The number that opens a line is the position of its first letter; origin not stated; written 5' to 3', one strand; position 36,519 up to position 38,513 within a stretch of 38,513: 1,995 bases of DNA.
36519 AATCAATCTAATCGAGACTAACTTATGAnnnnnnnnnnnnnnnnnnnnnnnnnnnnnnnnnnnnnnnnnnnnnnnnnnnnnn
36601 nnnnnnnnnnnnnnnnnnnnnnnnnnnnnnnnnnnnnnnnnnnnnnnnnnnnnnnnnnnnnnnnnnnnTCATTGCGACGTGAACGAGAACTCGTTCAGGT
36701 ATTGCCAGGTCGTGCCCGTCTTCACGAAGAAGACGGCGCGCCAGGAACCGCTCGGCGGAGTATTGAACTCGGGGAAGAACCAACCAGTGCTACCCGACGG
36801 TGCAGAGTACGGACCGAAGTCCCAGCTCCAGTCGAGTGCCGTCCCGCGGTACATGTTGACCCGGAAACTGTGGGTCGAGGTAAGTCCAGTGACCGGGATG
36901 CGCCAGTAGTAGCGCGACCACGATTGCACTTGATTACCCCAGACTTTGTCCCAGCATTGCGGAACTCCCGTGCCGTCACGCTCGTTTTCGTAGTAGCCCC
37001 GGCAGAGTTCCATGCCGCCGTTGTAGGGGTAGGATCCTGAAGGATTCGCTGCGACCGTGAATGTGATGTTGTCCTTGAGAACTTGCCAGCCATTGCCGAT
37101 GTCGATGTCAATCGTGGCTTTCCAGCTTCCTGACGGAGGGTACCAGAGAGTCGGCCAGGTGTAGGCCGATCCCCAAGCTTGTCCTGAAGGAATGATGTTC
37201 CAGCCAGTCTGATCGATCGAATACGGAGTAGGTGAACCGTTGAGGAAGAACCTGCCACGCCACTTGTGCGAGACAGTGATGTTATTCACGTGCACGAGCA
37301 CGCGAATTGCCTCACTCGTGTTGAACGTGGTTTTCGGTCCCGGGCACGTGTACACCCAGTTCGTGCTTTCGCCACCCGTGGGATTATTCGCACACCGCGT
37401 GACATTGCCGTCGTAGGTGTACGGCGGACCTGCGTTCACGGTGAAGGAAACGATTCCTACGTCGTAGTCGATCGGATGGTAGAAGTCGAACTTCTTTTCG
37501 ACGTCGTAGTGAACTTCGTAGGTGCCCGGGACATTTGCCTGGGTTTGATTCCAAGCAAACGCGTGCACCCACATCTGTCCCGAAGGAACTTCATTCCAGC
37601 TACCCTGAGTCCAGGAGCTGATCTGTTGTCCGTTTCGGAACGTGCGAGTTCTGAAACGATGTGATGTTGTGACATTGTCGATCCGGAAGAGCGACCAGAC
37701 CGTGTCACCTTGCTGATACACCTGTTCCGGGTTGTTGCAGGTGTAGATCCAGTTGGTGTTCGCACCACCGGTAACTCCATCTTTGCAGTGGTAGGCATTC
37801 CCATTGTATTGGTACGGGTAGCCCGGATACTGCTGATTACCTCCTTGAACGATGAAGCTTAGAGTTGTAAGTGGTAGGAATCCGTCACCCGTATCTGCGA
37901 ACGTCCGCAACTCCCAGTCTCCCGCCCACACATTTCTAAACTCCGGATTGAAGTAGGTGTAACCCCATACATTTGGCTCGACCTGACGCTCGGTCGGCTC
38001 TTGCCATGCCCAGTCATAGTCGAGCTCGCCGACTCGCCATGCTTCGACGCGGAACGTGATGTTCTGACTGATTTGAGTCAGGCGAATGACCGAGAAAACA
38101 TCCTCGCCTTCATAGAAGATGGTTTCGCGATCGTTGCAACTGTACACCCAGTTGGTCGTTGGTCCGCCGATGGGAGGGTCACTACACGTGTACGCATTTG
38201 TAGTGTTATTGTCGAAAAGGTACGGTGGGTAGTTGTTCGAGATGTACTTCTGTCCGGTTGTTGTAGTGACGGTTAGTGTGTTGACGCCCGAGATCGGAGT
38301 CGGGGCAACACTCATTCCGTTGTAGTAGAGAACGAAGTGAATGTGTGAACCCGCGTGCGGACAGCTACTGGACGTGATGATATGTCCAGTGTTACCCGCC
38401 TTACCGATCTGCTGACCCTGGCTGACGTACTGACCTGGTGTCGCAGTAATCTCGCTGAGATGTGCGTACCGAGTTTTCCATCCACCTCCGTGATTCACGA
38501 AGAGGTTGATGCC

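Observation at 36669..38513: GC-rich M23 peptidase fused to four tandem about 120-aa Cys-containing domains of unrecognised family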

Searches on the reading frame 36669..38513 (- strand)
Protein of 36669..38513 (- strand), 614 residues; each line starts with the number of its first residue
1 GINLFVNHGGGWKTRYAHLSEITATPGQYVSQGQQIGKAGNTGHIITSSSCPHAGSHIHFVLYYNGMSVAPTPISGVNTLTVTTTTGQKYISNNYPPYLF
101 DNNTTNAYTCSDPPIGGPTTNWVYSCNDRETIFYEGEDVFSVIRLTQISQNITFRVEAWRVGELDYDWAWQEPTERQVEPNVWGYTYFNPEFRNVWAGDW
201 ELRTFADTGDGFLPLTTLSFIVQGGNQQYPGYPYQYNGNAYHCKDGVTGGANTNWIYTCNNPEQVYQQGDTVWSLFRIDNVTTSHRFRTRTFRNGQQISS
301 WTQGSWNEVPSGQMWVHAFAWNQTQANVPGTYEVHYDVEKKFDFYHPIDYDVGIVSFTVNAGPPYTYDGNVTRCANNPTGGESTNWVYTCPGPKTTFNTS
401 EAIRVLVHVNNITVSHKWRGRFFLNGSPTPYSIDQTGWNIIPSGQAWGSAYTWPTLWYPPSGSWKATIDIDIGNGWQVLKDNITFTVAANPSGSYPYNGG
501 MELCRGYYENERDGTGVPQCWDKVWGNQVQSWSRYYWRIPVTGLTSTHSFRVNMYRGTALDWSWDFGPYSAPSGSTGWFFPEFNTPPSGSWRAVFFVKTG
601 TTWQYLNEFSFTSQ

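Call 4: search_protein_families(library=pfam, proteins=[window:36669-38513:-], max_evalue=10)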
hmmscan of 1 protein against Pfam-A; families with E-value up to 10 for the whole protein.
window:36669-38513:- (614 aa): 3 families
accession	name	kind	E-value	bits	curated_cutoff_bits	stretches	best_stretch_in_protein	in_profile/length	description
PF01551.29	Peptidase_M23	-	6.1e-14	52.4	28.7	1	4-71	37-96/96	Peptidase family M23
PF09067.16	EpoR_lig-bind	-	0.052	14.2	27.3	1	233-264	43-75/104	Erythropoietin receptor, ligand binding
PF23667.1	CUB_CDCP1_1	-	1.1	9.6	27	0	248-267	44-63/72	CDCP1 CUB domain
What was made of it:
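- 38301..38513 (-): C-terminal half of an M23 zinc peptidase domain (aa 1-71 of the in-window translation). It carries the HxH motif GSHIHF and Cys51. The N-terminal half and any signal peptide lie beyond the window edge. Pfam PF01551 E 6.1e-14, model positions 37-96 of 96 (call 4).
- On Peptidase family M23 (PF01551): Only model positions 37-96 of 96 are matched, because the ORF runs off the window (call 4).
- On Known wall-binding domains (LysM, SH3b, PG_binding_1, SPOR, SLH, CW_binding, CBMs): The whole protein at E<=10 gives only M23 plus two chance-level hits (call 4).
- Checked: Residues 4-71 match Pfam Peptidase_M23 at model positions 37-96 of 96 (E 6.1e-14, 52.4 bits, cut-off 28.7; call 4).
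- M23 half: Pfam E 6.1e-14 with the HxH motif (call 4).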

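Call 5: search_protein_families(library=ncbifam, proteins=[window:36669-38513:-], max_evalue=10)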
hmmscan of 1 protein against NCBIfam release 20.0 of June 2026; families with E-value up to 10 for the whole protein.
window:36669-38513:- (614 aa): 11 families
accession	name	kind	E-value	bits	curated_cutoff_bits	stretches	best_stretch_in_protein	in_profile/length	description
NF053825.1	PdgNdpepShyA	equivalog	3.9e-09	35.7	700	1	4-70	330-388/425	peptidoglycan DD-endopeptidase ShyA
NF052530.1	Heli_ShapePgp3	exception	1.1e-08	34.6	300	1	3-72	200-261/270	peptidoglycan metallopeptidase Pgp3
NF008652.0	PRK11649.1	equivalog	4.6e-08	32.2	341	1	4-74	347-409/439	murein DD-endopeptidase MepM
NF052336.1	PdgHdaseHSB100310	equivalog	2.6e-07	30.3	500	1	2-83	89-159/316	peptidoglycan hydrolase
NF050804.1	CellDivDipMCaul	equivalog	6.1e-07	28.6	900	1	4-45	563-604/634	cell division endopeptidase DipM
NF053738.1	S2SprSpoIIQBc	equivalog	6.8e-06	25.9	250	1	4-72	158-220/232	stage II sporulation protein SpoIIQ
NF053824.1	PdgNdpepShyC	equivalog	1e-05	24.6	700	1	4-90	330-408/429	peptidoglycan DD-endopeptidase ShyC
NF052529.1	PG_M23_Pgp6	exception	4.7e-05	22.2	600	1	1-72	366-429/452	peptidoglycan metallopeptidase Pgp6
NF040883.1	amid_act_ActS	equivalog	0.028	13.7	375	1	4-44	171-211/242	amidase activator ActS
NF041208.1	celldiv_DipM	equivalog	0.069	12.3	740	1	4-45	354-395/419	cell division endopeptidase DipM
NF047755.1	LIC_10271_M23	exception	0.18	11.5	180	1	6-38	153-185/207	LIC_10271 family cell wall hydrolase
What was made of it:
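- On Known wall-binding domains (LysM, SH3b, PG_binding_1, SPOR, SLH, CW_binding, CBMs): NCBIfam shows M23-type models only (call 5).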

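Call 8: find_homologous_proteins(query=window:36672-38513:-)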
Query window:36672-38513:- (614 aa): 30 proteins with E <= 0.001 among 5427 candidates.
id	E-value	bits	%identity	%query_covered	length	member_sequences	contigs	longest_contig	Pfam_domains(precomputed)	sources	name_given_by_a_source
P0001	7.1e-284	962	76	84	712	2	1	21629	PF26571.1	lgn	-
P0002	1.4e-248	845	58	100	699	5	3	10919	PF01551.30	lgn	-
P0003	2.1e-166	574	45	98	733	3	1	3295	PF01551.30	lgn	-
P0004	7.5e-165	569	44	99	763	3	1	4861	PF01551.30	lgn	-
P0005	4.3e-164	566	48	84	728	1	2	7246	PF26571.1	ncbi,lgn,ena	-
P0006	1.1e-161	558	47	84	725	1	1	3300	PF26571.1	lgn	-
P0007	3.6e-160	553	44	93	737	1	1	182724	PF26571.1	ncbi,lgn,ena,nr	ncbi:MAG: peptidoglycan-binding domain 1 protein [Parcubacteria group bacterium Gr01-1014_13]|nr:MAG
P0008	5.0e-152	526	45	92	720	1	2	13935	PF26571.1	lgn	-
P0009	1.3e-145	505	43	99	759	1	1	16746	PF01551.30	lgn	-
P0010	9.8e-144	499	47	84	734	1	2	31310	PF26571.1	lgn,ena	-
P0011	6.6e-100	354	68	36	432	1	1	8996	PF06904.18,PF26571.1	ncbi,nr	ncbi:MAG TPA: hypothetical protein PK295_03805, partial [Candidatus Magasanikbacteria bacterium]|nr:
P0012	7.0e-52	195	33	63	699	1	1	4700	-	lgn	-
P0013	2.8e-49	187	34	55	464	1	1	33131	PF01551.30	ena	-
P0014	5.8e-37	146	38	40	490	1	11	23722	PF01551.30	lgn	-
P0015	2.0e-36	144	28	79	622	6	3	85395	PF01551.30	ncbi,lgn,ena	-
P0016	4.1e-34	136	35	38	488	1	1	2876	PF01551.30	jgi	-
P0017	2.4e-7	48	49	11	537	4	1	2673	PF01551.30,PF07501.18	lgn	-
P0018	4.6e-6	44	50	11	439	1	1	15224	PF01551.30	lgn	-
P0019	1.1e-5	42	46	11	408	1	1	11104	PF01551.30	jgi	jgi:murein DD-endopeptidase MepM/ murein hydrolase activator NlpD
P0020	6.6e-5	40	52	10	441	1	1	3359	PF25994.1,PF13851.12,PF01551.30,PF19220.7,PF07889.18,PF24161.2,PF10473.15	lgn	-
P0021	8.2e-5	40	48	12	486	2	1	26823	PF01551.30,PF23446.2,PF01476.27,PF23473.2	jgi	-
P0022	9.9e-5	39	46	11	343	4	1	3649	PF01551.30,PF01476.27,PF23473.2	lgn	-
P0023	1.1e-4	39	44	11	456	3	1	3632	PF01551.30,PF24568.2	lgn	-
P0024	1.3e-4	39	51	10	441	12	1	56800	PF25994.1,PF13851.12,PF01551.30,PF19220.7,PF07889.18,PF06785.17,PF24161.2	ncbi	-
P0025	1.7e-4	39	48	10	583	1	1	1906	PF06904.18,PF01551.30,PF26571.1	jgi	jgi:murein DD-endopeptidase MepM/ murein hydrolase activator NlpD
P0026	3.4e-4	38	42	12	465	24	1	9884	PF01551.30,PF07501.18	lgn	-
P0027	4.6e-4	37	46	12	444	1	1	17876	PF01551.30,PF01476.27,PF23473.2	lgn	-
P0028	5.0e-4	37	46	12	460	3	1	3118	PF01551.30,PF23446.2,PF01476.27,PF23473.2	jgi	-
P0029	5.9e-4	37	41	12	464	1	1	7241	PF01551.30,PF07501.18,PF01476.27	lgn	-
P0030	8.9e-4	36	46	11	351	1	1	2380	PF01551.30,PF01832.26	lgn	-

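Call 9: search_solved_structures(query=window:36672-38513:-, max_evalue=10)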
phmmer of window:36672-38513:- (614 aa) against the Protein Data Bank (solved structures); distinct sequences matched with E-value up to 10: 25.
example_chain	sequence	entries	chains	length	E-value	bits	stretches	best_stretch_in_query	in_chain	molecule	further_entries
3it5_A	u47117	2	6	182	2.1e-07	33.2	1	5-118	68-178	Protease lasA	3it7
6ue4_A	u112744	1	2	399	7.3e-07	31.4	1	4-67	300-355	ShyA endopeptidase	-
6u2a_A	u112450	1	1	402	7.4e-07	31.4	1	4-67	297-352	ShyA endopeptidase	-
5j1l_A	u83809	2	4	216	1.6e-05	27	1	6-60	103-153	ToxR-activated gene (TagE)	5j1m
7qrl_A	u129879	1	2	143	8.3e-05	24.7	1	4-45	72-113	DipM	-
6ik4_A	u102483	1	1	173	8.8e-05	24.6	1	3-70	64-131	Elastinolytic metalloprotease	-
7qrl_C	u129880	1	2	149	9e-05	24.5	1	4-45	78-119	DipM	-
2gu1_A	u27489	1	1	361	0.0003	22.8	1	4-60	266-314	Zinc peptidase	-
3uz0_B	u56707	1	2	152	0.00077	21.5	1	5-71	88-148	Stage II sporulation protein Q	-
3tuf_B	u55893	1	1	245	0.00083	21.4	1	5-72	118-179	Stage II sporulation protein Q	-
5kvp_A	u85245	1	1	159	0.0012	20.8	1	4-57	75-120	Zoocin A endopeptidase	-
2hsi_A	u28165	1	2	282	0.0017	20.3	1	3-60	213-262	Putative peptidase M23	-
6jmx_A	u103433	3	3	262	0.0022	20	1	3-73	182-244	Peptidase M23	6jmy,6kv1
6jn0_A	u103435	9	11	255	0.021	16.7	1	3-61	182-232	Peptidase M23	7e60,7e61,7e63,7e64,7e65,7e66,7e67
6jn1_A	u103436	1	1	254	0.022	16.7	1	3-55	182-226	Peptidase M23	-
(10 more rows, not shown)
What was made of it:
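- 38301..38513 (-): The closest solved sequences are LasA 3it5 (2.1e-7) and ShyA 6ue4 (7.3e-7) (call 9).
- Closest known: Secreted M23 bacteriolysins with a C-terminal wall-targeting domain. Same: LasA is the nearest solved sequence to the window's M23 half (E 2.1e-7, call 9).
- LasA and ShyA are the nearest solved sequences (call 9).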

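Call 11: search_protein_families(library=pfam, proteins=[P0001, P0002, P0003, P0007, P0012, P0013, P0014, P0015, P0016], max_evalue=0.1)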
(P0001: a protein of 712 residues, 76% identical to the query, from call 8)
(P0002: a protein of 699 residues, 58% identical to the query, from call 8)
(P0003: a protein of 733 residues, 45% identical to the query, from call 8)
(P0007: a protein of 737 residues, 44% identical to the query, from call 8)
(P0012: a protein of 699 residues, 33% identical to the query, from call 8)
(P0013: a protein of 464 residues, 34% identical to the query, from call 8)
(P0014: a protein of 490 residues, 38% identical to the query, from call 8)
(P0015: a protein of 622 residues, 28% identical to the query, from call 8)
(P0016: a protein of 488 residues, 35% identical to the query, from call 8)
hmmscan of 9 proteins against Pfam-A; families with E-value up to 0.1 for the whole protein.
P0001 (712 aa): 0 families

P0002 (699 aa): 1 family
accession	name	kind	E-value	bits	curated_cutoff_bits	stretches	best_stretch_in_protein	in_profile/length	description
PF01551.29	Peptidase_M23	-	3.2e-17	62.9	28.7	1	72-162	12-94/96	Peptidase family M23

P0003 (733 aa): 3 families
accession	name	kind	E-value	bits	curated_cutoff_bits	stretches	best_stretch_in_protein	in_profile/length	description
PF01551.29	Peptidase_M23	-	3.4e-21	75.7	28.7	1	81-176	2-90/96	Peptidase family M23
PF21605.3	CRLF2-like_D2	-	0.093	13.3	27.3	0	527-558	57-88/94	Cytokine receptor-like factor 2-like, D2 domain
PF09212.16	CBM27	-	0.094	13.4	20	0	423-471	20-70/173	Carbohydrate binding module 27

P0007 (737 aa): 1 family
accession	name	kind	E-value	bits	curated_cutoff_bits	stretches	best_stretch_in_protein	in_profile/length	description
PF06904.17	Extensin-like_C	-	0.031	14.9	25.4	0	96-133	73-111/176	Extensin-like protein C-terminus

P0012 (699 aa): 0 families

P0013 (464 aa): 3 families
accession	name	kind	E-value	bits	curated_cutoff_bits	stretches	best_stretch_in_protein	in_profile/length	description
PF01551.29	Peptidase_M23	-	1.6e-19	70.3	28.7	1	84-170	15-92/96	Peptidase family M23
PF13533.13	Biotin_lipoyl_2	-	0.03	14.6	29.8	1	132-149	13-30/32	Biotin-lipoyl like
PF08710.16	CoV_NSP9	-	0.081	13.8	27.2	0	107-153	67-107/111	Coronavirus replicase NSP9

P0014 (490 aa): 1 family
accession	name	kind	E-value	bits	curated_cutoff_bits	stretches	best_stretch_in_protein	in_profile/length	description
PF01551.29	Peptidase_M23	-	1.5e-08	35.2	28.7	1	71-193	3-89/96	Peptidase family M23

P0015 (622 aa): 1 family
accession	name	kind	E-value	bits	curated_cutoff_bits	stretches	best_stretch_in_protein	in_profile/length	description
PF01551.29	Peptidase_M23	-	7.2e-09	36.2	28.7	1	71-186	3-89/96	Peptidase family M23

P0016 (488 aa): 1 family
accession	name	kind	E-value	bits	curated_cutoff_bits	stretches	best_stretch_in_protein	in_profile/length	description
PF01551.29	Peptidase_M23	-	2.4e-08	34.5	28.7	1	72-190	3-89/96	Peptidase family M23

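Call 18: find_encoding_contigs(protein=P0002, flank=8000, max_places=3)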
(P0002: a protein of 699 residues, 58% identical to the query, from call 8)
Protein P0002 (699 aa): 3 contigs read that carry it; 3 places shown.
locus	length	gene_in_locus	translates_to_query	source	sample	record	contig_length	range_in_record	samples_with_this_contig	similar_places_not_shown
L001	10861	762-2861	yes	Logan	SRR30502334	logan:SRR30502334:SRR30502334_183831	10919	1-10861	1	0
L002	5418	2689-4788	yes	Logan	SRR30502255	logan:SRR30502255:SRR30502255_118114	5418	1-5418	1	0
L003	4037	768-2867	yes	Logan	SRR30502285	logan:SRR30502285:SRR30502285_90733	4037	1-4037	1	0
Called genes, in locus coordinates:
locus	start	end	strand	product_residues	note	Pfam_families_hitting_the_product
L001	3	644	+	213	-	?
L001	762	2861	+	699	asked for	PF01551:Peptidase_M23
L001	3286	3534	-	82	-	-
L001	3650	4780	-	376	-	PF00390:malic, PF00208:ELFV_dehydrog (weak), PF03949:Malic_M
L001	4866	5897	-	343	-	PF02618:YceG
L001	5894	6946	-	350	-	PF00483:NTP_transferase, PF22640:ManC_GMP_beta-helix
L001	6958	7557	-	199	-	PF14378:PAP2_3 (faint), PF01569:PAP2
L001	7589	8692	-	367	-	PF03462:PCRF, PF00472:RF-1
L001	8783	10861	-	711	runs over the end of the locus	?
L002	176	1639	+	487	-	PF07693:KAP_NTPase, PF13401:AAA_22 (faint)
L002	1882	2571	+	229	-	-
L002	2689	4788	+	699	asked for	PF01551:Peptidase_M23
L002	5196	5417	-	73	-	?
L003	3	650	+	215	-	?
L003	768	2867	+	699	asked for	PF01551:Peptidase_M23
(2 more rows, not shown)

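Call 29: find_related_loci(query=A2, collection=genome_contigs, flank=6000)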
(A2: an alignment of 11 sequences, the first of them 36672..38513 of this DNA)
Query A2 (614 aa) in genome_contigs; peptide patterns used: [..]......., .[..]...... (x = any residue, [..] = any of these).
18 stretches matched a pattern; 6 encode a relative of the query (tblastn E <= 1e-3); 6 distinct loci.
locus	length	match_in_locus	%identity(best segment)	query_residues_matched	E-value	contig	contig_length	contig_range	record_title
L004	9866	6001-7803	47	14-611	1e-169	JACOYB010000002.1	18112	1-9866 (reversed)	MAG: Candidatus Magasanikbacteria bacterium isolate NC_groundwater_168_Ag_S-0.1um_42_11 S4_GD2017_2_S1_scaffold_1945, wh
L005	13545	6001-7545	76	98-614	0e+0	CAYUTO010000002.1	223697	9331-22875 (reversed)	MAG TPA_asm: uncultured Gammaproteobacteria bacterium isolate SRP285395_co2_42 genome assembly, contig: NODE_54_length_2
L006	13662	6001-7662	44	28-612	4e-150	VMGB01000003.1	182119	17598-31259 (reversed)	MAG: Parcubacteria group bacterium Gr01-1014_13 G01um101413_scaffold_22, whole genome shotgun sequence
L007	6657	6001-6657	67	98-564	7e-99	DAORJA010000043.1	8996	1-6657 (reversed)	MAG TPA_asm: Candidatus Magasanikbacteria bacterium isolate AMR_MDS_5563 NODE_1355_length_8996_cov_4.617157, whole genom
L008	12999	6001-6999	30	30-612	7e-38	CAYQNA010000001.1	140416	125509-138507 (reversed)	MAG TPA_asm: uncultured Gammaproteobacteria bacterium isolate SRP278252_co2_865 genome assembly, contig: NODE_140_length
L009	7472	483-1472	33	30-612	3e-34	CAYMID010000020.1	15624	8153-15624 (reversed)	MAG TPA_asm: uncultured Gammaproteobacteria bacterium isolate SRP342105_co2_131 genome assembly, contig: NODE_3942_lengt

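Call 61: find_encoding_contigs(protein=P0001, flank=10000, max_places=2)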
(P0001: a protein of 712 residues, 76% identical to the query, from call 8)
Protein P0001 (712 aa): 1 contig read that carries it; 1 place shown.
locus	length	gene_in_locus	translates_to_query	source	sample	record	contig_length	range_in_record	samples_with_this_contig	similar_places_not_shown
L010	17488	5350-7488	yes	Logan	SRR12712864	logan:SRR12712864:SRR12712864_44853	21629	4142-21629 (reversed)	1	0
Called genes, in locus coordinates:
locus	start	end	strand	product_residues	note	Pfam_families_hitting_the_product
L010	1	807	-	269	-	?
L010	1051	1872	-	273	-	-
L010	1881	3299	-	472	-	PF01726:LexA_DNA_bind (weak), PF01582:TIR, PF13676:TIR_2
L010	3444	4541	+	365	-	-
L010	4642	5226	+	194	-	-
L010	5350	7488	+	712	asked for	PF26571:VldE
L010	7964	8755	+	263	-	PF08378:NERD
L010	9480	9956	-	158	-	-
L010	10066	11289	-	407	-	PF12704:MacB_PCD, PF02687:FtsX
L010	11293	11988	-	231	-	PF00005:ABC_tran, PF02463:SMC_N (faint)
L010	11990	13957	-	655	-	PF25919:BSH_CusB (faint), PF00364:Biotin_lipoyl (faint), PF25917:BSH_RND (weak), PF25973:BSH_CzcB, PF25984:BSH_YknX (faint), PF25990:Beta-barrel_YknX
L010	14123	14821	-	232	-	PF00293:NUDIX, PF19368:WHD_AraR (weak), PF21906:WHD_NrtR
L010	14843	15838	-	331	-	PF13521:AAA_28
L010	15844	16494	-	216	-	PF04973:NMN_transporter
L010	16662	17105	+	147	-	PF22381:Staph_reg_Sar_Rot (faint), PF12802:MarR_2, PF01047:MarR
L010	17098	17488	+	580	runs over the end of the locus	PF00664:ABC_membrane, PF00005:ABC_tran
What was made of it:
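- Closest known: VldE. Same: The head of the closest array-bearing relatives (P0001, P0005-P0008, P0010, P0011) carries Pfam PF26571 'VldE' (calls 8, 61).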

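Call 75: search_protein_families(library=pfam, proteins=[L010:4642-5226:+, L010:3444-4541:+, L002:1882-2571:+], max_evalue=1)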
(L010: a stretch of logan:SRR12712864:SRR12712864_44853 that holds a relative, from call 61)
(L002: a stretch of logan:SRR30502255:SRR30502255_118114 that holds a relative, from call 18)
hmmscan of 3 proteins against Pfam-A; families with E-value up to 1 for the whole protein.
L010:4642-5226:+ (194 aa): 0 families

L010:3444-4541:+ (365 aa): 3 families
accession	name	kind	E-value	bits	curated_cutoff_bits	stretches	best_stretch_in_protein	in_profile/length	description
PF02150.21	Zn_ribbon_RPB9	-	0.06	13.7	25.2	1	157-185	4-28/36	RNA polymerases M/15 Kd subunit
PF22747.2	Zn_ribbon_DUF2089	-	0.066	13.8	27.6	0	176-185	10-19/32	DUF2089 zinc ribbon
PF24292.1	DUF7479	-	0.7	10.5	27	0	156-170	32-46/60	Domain of unknown function (DUF7479)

L002:1882-2571:+ (229 aa): 3 families
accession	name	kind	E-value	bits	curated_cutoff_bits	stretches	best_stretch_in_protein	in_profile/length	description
PF23942.1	DUF7277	-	0.15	13.2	27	1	120-159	14-55/87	Domain of unknown function (DUF7277)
PF22852.1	SoxE_N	-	0.21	11.9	27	1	7-28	12-32/48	Sulfocyanin, N-terminal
PF25706.1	HCMV_UL116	-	0.27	10.8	30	1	29-78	56-105/336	Human cytomegalovirus UL116 protein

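Call 78: search_dna_similar(query=window:36672-38231:-, collection=phages, mode=protein, max_evalue=0.001, max_rows=10)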
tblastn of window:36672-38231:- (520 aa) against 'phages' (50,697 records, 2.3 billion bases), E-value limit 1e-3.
No match.
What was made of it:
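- Closest known: Tandem wall-binding repeat arrays of autolysins and endolysins. Different: The units are much longer, about 122 aa. No phage record carries the array (tblastn against 50,697 phage records: no match, call 78).
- Tried and rejected: Phage origin. tblastn of the array against 50,697 phage records gave no match (call 78).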

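Call 85: find_encoding_contigs(protein=P0015, flank=4000, max_places=1)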
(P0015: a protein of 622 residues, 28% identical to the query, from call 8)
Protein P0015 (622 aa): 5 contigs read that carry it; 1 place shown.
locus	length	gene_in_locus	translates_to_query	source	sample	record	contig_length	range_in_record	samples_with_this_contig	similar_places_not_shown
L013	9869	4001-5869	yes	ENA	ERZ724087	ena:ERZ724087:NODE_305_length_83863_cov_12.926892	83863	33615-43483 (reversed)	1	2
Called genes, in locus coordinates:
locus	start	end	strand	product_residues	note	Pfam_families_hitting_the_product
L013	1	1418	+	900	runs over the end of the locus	PF19403:SpaA_2 (faint), PF24547:DUF7601 (faint)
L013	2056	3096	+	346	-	-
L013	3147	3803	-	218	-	-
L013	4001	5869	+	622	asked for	PF01551:Peptidase_M23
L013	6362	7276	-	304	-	-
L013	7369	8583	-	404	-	PF00239:Resolvase, PF07508:Recombinase, PF13408:Zn_ribbon_recom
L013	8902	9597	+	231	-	-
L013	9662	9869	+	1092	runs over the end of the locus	PF13091:PLDc_2, PF00270:DEAD (faint), PF04851:ResIII (faint), PF00176:SNF2-rel_dom, PF00271:Helicase_C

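Call 86: find_encoding_contigs(protein=P0013, flank=4000, max_places=1)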
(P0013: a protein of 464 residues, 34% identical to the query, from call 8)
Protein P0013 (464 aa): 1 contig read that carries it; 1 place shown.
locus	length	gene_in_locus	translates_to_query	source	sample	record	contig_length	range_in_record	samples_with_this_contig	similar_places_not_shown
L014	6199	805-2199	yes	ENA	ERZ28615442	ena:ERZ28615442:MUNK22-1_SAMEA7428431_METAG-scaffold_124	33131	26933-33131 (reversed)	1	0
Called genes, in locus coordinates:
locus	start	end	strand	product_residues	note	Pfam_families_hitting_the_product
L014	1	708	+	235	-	?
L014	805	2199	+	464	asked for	PF01551:Peptidase_M23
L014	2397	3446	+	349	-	PF08486:SpoIID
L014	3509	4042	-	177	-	PF03703:bPH_2 (weak)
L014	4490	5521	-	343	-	PF05673:DUF815 (faint), PF06068:TIP49 (faint), PF01078:Mg_chelatase (faint), PF05496:RuvB_N, PF00004:AAA, PF07728:AAA_5, PF17864:AAA_lid_4, PF05491:WHD_RuvB, +1 more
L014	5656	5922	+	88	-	-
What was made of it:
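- One homologue is followed by SpoIID (call 86). P0013 is followed by a SpoIID gene (call 86).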
